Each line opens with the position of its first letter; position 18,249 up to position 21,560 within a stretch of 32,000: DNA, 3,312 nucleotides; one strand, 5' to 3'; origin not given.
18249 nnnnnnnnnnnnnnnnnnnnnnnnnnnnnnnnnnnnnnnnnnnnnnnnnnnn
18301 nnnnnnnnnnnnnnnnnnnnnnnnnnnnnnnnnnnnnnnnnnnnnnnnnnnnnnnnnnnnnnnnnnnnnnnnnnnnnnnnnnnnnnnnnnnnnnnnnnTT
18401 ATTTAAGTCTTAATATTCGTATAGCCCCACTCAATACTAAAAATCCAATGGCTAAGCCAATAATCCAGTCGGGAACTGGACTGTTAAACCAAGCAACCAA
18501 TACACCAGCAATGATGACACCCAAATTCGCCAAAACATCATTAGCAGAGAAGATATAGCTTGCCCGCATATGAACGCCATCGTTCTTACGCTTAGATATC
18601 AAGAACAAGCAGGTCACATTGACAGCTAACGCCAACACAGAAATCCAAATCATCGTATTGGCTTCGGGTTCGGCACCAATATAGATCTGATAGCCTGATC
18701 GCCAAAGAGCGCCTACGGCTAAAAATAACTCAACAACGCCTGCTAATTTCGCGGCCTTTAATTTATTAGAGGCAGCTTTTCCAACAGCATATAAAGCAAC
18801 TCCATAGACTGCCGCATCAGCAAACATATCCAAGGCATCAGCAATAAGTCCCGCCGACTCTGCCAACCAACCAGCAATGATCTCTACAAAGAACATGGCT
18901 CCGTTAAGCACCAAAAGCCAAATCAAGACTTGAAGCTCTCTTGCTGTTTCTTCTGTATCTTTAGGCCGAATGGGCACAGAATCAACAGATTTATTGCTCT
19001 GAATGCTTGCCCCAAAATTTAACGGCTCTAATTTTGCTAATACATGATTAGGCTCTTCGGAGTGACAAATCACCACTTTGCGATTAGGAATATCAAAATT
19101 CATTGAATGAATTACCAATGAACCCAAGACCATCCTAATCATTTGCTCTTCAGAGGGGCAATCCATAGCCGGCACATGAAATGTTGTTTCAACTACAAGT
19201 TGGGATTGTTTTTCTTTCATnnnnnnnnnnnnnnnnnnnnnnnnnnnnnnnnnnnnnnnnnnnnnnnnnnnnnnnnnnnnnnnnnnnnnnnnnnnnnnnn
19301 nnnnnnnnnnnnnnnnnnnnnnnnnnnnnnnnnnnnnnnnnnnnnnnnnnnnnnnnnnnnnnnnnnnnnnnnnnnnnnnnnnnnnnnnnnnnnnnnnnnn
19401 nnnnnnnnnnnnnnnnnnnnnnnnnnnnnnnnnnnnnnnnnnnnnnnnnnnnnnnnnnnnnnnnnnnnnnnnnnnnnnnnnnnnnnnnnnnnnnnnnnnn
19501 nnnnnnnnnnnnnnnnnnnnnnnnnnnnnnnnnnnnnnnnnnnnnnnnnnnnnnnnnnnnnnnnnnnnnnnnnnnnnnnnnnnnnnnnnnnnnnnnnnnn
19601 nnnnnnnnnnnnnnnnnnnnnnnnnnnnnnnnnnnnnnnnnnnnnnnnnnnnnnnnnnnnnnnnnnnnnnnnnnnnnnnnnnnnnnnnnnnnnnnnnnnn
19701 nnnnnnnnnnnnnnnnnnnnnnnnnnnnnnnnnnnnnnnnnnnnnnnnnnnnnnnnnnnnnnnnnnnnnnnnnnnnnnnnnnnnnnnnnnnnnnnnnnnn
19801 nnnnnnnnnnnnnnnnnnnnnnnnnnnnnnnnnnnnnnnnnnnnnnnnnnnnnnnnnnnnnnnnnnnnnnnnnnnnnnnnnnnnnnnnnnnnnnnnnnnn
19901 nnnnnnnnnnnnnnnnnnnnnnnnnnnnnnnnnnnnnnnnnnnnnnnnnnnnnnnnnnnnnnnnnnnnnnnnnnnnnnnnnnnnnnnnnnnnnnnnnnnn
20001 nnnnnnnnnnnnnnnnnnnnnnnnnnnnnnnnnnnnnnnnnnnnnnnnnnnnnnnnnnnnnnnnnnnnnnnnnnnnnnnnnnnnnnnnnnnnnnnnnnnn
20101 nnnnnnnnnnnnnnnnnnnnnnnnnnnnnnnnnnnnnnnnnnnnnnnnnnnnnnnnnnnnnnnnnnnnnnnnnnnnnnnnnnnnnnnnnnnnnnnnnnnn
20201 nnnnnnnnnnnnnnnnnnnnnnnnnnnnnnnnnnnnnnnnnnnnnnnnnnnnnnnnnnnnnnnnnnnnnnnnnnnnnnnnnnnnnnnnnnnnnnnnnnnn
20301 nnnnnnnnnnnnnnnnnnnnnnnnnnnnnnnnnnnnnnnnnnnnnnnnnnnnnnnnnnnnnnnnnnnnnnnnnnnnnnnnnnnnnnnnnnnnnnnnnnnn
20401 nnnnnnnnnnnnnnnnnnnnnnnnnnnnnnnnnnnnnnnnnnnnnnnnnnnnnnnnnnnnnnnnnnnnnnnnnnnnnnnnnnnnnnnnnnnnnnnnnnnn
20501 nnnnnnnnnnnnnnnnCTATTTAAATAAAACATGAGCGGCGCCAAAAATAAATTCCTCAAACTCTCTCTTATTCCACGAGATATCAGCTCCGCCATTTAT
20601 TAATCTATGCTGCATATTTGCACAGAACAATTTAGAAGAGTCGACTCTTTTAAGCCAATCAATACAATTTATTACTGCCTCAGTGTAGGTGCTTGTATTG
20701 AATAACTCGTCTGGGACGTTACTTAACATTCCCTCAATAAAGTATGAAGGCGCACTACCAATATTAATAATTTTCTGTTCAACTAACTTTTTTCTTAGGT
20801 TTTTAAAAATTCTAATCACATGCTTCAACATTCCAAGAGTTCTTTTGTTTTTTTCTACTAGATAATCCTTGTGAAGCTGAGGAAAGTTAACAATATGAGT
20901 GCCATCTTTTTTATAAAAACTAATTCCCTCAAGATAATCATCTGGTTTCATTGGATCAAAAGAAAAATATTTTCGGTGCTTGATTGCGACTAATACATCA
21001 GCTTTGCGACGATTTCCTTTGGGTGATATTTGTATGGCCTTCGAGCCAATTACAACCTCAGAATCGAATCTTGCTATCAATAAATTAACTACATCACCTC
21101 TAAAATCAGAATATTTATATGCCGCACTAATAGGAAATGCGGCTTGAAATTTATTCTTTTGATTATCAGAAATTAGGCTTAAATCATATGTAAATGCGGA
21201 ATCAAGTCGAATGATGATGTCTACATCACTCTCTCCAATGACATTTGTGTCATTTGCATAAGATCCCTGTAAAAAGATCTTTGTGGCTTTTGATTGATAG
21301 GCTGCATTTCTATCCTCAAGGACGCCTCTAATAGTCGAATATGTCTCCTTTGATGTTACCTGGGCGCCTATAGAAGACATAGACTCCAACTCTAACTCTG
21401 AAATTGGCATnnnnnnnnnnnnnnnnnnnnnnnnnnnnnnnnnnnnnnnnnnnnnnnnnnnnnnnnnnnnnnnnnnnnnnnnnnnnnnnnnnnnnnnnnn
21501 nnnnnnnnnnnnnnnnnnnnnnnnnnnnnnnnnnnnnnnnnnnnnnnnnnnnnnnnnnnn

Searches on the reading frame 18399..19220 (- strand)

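Call 80: search_protein_families(library=pfam, proteins=[window:18399-19220:-], max_evalue=0.001)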
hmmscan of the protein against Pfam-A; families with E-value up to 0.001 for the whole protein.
window:18399-19220:- (273 aa): 2 families
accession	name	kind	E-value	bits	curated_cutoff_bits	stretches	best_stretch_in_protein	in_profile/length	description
PF01545.26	Cation_efflux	-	1.1e-18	68.2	26.6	1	102-271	4-191/198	Cation efflux family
PF00403.32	HMA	-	0.00064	20.5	24.8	0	13-69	1-61/62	Heavy-metal-associated domain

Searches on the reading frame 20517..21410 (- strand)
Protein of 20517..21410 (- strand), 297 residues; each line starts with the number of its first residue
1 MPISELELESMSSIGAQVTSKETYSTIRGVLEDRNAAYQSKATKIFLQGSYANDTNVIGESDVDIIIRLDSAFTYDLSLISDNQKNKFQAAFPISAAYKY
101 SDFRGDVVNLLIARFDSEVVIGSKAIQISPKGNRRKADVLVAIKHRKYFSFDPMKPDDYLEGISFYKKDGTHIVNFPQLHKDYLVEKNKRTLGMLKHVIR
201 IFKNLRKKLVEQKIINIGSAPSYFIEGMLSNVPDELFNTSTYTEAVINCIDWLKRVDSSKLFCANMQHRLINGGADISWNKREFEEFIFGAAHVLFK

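Call 80: search_protein_families(library=pfam, proteins=[window:20517-21410:-], max_evalue=0.001)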
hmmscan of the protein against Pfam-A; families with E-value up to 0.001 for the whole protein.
window:20517-21410:- (297 aa): 2 families
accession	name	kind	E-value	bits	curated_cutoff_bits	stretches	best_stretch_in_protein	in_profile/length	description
PF18144.7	SMODS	-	5.7e-06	27.1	26.5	1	21-105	25-111/164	Second Messenger Oligonucleotide or Dinucleotide Synthetase domain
PF01909.29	NTP_transf_2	-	5.1e-05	24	21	1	39-74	13-45/93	Nucleotidyltransferase domain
